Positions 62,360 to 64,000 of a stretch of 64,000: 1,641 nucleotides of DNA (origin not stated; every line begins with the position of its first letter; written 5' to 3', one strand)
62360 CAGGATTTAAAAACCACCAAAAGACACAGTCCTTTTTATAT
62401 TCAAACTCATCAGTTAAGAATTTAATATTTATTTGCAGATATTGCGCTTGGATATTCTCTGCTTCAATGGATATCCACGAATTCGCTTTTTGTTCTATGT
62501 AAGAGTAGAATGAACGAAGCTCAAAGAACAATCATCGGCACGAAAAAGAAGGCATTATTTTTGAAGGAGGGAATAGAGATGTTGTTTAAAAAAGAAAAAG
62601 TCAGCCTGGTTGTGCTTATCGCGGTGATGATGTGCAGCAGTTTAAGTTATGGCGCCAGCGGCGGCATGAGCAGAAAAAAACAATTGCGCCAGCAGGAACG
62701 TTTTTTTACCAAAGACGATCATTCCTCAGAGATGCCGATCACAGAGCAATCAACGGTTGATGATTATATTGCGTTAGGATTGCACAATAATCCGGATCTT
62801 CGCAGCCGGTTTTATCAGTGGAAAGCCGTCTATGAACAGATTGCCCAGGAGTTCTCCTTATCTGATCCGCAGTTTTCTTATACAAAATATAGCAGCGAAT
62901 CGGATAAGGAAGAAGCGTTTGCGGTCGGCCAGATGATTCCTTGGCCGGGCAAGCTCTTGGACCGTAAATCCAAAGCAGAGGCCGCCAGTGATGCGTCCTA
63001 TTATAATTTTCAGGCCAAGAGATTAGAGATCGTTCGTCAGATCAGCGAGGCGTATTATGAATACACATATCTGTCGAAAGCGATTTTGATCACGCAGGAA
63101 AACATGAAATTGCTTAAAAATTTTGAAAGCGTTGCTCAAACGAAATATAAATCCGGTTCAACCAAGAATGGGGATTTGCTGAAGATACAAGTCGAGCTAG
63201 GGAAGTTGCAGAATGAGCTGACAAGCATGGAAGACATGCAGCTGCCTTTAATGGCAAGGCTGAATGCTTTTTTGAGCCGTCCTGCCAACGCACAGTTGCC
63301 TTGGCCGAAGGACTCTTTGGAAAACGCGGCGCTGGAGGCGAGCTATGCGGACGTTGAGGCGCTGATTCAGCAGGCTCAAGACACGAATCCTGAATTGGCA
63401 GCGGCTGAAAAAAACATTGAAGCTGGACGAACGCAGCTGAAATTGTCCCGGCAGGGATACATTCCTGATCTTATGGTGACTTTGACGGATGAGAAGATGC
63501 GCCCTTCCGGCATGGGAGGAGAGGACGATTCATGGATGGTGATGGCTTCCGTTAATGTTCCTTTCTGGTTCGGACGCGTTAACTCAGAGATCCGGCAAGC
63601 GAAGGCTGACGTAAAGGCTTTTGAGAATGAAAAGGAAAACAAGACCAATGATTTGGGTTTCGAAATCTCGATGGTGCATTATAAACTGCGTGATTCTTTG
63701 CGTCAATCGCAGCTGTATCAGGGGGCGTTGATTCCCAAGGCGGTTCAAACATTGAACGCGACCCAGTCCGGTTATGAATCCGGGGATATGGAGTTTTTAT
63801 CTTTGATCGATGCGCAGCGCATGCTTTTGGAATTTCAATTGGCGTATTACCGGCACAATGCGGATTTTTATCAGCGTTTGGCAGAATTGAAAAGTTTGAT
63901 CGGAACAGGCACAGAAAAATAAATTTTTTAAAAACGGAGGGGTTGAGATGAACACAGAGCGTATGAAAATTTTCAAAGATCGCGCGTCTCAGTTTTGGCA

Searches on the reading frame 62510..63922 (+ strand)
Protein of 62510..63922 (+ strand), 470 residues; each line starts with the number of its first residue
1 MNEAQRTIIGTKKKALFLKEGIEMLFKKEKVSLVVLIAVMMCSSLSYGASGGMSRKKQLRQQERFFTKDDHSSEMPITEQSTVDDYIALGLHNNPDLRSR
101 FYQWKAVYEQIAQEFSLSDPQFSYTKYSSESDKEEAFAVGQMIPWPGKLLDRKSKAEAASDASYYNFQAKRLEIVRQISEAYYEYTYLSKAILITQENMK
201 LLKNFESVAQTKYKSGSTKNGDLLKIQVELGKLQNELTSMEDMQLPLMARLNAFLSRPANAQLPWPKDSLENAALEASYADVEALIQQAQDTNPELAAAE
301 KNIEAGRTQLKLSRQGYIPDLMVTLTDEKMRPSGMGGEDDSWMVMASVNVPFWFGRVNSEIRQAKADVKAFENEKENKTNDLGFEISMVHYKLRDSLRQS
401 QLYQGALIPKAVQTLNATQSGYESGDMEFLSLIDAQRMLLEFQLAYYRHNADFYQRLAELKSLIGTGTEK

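Call 52: search_protein_families(library=pfam, proteins=[window:62510-63922:+], max_evalue=0.00001)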
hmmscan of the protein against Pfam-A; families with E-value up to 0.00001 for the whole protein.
window:62510-63922:+ (470 aa): 1 family
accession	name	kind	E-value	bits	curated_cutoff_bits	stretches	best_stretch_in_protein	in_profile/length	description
PF02321.23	OEP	-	7.7e-46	156.7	22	2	283-465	2-187/187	Outer membrane efflux protein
